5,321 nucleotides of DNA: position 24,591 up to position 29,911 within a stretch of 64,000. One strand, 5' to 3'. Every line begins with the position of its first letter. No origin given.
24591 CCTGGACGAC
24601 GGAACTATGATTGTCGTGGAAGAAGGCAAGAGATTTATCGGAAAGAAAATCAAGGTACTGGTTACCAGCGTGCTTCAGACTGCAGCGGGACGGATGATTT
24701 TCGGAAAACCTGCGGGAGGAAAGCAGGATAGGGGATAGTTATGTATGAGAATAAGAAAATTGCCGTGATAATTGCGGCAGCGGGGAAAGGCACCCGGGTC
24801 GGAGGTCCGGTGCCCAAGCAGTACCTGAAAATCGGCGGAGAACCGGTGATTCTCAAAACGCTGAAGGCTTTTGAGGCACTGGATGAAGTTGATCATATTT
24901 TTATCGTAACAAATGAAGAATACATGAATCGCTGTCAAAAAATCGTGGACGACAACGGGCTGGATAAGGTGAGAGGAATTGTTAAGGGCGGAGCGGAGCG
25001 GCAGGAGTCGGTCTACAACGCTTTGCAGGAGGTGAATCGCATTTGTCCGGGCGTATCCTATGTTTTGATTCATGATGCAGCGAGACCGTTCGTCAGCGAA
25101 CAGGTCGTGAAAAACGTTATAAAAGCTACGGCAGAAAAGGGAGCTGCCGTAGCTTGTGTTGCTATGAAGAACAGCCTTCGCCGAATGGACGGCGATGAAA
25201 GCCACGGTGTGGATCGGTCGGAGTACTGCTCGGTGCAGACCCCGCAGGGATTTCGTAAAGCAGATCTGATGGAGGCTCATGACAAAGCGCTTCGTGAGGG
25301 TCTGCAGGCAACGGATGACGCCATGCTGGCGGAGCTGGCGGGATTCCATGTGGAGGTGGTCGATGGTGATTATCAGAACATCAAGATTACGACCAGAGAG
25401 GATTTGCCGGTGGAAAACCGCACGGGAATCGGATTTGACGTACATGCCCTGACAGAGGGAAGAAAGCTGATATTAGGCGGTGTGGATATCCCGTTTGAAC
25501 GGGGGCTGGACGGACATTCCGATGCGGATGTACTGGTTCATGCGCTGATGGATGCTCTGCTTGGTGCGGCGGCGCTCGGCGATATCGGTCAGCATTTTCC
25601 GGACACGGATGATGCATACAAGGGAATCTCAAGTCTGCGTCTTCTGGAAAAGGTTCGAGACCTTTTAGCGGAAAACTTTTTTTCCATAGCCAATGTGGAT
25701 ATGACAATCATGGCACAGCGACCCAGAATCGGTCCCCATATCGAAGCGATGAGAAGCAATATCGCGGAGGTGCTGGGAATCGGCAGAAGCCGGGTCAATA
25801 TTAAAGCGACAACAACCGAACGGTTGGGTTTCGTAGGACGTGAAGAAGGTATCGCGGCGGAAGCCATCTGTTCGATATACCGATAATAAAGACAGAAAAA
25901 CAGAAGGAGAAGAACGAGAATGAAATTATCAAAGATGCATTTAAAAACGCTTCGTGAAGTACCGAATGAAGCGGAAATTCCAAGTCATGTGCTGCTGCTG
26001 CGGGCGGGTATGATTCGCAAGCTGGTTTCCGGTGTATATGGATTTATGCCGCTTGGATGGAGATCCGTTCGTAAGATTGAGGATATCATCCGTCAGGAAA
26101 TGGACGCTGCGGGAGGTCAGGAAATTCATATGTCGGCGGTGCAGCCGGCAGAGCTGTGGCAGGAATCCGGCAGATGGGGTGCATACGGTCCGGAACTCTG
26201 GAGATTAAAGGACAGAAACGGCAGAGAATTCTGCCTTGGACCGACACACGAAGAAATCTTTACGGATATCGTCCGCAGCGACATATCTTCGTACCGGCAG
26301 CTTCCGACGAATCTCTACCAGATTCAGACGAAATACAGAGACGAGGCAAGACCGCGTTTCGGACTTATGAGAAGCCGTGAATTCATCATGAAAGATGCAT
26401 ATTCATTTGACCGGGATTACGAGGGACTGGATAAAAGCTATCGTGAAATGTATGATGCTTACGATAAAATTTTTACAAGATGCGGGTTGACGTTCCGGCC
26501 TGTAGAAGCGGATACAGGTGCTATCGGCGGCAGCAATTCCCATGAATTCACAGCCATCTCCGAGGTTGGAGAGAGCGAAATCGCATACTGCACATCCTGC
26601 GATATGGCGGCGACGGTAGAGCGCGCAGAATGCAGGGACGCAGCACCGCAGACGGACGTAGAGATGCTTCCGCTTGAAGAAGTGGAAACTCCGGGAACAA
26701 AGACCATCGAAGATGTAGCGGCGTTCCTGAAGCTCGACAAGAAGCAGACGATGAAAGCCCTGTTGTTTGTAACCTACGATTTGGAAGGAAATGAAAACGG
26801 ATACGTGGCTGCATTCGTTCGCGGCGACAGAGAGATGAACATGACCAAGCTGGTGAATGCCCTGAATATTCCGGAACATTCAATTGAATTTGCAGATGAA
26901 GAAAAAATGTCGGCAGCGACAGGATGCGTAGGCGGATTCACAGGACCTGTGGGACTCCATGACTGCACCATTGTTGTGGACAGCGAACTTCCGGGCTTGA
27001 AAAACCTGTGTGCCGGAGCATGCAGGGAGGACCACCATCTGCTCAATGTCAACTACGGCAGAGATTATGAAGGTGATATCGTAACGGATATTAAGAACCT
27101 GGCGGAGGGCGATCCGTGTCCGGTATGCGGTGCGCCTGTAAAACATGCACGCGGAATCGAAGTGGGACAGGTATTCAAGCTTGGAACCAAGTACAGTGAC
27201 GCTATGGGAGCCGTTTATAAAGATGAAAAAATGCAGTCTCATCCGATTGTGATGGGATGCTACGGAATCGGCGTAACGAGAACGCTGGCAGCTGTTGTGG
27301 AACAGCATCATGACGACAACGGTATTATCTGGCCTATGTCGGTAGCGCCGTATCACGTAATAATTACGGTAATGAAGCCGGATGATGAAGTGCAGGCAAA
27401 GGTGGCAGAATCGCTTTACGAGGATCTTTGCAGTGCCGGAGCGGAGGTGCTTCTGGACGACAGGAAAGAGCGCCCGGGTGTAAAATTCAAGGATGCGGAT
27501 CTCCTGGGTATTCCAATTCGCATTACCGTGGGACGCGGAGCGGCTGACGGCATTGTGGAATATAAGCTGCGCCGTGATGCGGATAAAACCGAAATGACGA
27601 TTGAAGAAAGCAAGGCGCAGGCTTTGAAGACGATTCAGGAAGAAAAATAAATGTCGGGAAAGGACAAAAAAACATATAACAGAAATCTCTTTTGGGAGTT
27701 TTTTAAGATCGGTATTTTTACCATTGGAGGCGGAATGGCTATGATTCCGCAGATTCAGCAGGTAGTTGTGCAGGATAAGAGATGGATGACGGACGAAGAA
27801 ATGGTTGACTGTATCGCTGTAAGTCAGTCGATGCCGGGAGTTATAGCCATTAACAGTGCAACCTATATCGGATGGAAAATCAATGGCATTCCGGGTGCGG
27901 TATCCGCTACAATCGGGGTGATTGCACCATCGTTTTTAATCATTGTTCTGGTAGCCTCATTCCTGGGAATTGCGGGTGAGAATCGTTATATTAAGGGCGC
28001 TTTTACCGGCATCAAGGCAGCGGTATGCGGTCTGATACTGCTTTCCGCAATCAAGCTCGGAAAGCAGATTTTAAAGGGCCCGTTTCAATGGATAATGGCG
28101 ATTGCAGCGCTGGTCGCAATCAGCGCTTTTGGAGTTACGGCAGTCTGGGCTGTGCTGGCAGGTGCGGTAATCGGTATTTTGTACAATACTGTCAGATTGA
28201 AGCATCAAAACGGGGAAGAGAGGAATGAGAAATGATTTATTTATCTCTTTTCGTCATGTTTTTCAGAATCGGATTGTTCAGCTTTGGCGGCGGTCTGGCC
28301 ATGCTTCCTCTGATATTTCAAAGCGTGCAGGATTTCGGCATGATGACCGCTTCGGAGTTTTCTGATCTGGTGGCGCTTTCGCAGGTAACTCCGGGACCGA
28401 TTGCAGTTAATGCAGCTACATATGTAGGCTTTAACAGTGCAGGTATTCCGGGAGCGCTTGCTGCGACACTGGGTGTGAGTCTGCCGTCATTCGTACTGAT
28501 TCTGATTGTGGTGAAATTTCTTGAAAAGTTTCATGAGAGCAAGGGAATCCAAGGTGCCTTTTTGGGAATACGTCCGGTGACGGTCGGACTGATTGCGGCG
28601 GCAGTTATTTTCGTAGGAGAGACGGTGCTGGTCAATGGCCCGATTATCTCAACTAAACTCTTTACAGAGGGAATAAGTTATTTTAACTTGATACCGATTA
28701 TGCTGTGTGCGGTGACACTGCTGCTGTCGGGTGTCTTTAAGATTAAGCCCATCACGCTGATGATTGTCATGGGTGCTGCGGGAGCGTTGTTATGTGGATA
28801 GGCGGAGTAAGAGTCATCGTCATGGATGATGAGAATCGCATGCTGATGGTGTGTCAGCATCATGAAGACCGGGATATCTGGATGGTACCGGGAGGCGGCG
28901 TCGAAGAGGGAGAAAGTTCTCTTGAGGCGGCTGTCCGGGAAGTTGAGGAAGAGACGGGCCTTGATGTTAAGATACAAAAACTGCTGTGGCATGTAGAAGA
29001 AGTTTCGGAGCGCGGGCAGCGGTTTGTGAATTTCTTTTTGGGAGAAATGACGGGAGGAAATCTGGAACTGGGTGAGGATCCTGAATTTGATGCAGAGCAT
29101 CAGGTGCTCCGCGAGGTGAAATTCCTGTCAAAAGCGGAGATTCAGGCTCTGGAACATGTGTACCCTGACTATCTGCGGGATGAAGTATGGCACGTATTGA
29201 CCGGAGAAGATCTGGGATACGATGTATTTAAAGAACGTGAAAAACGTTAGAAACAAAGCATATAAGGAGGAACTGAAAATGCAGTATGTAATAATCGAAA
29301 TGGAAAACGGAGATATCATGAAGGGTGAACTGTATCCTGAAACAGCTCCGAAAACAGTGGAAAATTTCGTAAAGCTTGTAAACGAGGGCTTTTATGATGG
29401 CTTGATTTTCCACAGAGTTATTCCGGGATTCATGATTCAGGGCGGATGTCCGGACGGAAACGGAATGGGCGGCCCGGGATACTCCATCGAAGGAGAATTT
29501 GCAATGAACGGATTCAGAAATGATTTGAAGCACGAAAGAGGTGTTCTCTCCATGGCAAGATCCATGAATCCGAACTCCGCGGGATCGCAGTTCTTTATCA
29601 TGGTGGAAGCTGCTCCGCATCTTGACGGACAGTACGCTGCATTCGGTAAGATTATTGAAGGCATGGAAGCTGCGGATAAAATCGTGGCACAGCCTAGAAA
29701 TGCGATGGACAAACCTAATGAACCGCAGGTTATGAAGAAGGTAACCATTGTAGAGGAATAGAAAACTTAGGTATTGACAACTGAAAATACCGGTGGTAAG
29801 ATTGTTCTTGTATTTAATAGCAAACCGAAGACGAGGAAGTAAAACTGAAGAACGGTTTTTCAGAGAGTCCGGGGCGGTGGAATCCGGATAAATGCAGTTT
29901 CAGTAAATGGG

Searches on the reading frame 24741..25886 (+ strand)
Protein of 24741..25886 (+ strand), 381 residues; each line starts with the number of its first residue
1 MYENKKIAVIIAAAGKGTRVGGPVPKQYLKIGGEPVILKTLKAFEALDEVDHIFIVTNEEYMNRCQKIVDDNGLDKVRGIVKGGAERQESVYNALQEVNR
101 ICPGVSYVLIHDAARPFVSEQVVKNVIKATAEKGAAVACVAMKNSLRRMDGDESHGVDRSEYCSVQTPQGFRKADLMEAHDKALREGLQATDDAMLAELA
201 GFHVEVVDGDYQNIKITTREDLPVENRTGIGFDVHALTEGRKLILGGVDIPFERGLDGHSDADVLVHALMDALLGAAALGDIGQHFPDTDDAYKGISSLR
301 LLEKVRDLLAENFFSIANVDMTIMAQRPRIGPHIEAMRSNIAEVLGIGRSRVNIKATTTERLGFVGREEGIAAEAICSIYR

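Call 21: search_protein_families(library=pfam, max_evalue=0.00001, proteins=[window:24741-25886:+])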
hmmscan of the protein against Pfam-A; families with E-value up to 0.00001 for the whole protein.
window:24741-25886:+ (381 aa): 3 families
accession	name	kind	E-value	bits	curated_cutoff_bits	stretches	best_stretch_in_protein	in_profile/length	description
PF02542.21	YgbB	-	4.4e-69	232.2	26.7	1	227-379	2-154/155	YgbB family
PF01128.25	IspD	-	7e-59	199.7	27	1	7-222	1-212/221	2-C-methyl-D-erythritol 4-phosphate cytidylyltransferase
PF12804.13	NTP_transf_3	-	6e-13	49.7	27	1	9-143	1-124/160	MobA-like NTP transferase domain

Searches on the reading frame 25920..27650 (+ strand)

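Call 21: search_protein_families(library=pfam, max_evalue=0.00001, proteins=[window:25920-27650:+])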
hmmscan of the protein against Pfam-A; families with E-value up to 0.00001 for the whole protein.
window:25920-27650:+ (576 aa): 3 families
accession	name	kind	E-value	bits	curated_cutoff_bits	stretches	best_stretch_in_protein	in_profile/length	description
PF00587.30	tRNA-synt_2b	-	2.6e-37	129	29.3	1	95-463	2-179/179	tRNA synthetase class II core domain (G, H, P, S and T)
PF04073.20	tRNA_edit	-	3.2e-24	85.8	25.5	1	257-378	1-117/123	Aminoacyl-tRNA editing domain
PF03129.25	HGTP_anticodon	-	8.6e-17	61.5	21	1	480-565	2-88/94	Anticodon binding domain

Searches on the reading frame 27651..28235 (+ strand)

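Call 41: search_protein_families(library=pfam, max_evalue=0.00001, proteins=[window:27651-28235:+])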
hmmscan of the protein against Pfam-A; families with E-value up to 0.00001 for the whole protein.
window:27651-28235:+ (194 aa): 1 family
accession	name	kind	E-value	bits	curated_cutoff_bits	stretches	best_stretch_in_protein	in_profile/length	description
PF02417.20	Chromate_transp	-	1.8e-50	171.7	28.6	1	12-176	2-166/166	Chromate transporter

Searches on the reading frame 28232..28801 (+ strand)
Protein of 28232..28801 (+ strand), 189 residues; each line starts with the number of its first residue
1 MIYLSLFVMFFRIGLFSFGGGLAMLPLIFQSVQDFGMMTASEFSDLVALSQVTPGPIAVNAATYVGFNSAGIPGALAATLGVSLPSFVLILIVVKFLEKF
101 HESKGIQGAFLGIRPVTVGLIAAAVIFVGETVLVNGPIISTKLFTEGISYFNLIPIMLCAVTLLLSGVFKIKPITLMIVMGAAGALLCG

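Call 41: search_protein_families(library=pfam, max_evalue=0.00001, proteins=[window:28232-28801:+])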
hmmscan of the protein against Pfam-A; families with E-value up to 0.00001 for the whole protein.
window:28232-28801:+ (189 aa): 1 family
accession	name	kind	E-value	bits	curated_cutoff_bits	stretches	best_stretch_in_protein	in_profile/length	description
PF02417.20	Chromate_transp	-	2.7e-45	154.8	28.6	1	4-184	1-165/166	Chromate transporter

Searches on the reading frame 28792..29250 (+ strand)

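Call 41: search_protein_families(library=pfam, max_evalue=0.00001, proteins=[window:28792-29250:+])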
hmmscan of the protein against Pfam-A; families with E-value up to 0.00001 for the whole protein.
window:28792-29250:+ (152 aa): 1 family
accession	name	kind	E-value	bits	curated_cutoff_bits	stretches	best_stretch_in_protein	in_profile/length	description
PF00293.34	NUDIX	-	3.3e-19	69.7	21.1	1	5-117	5-118/134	NUDIX domain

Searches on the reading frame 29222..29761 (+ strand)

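Call 41: search_protein_families(library=pfam, max_evalue=0.00001, proteins=[window:29222-29761:+])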
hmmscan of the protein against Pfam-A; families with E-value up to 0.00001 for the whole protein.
window:29222-29761:+ (179 aa): 1 family
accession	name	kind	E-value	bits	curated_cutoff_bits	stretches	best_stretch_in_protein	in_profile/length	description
PF00160.26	Pro_isomerase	-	4.9e-48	163.8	21.7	1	23-175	2-158/159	Cyclophilin type peptidyl-prolyl cis-trans isomerase/CLD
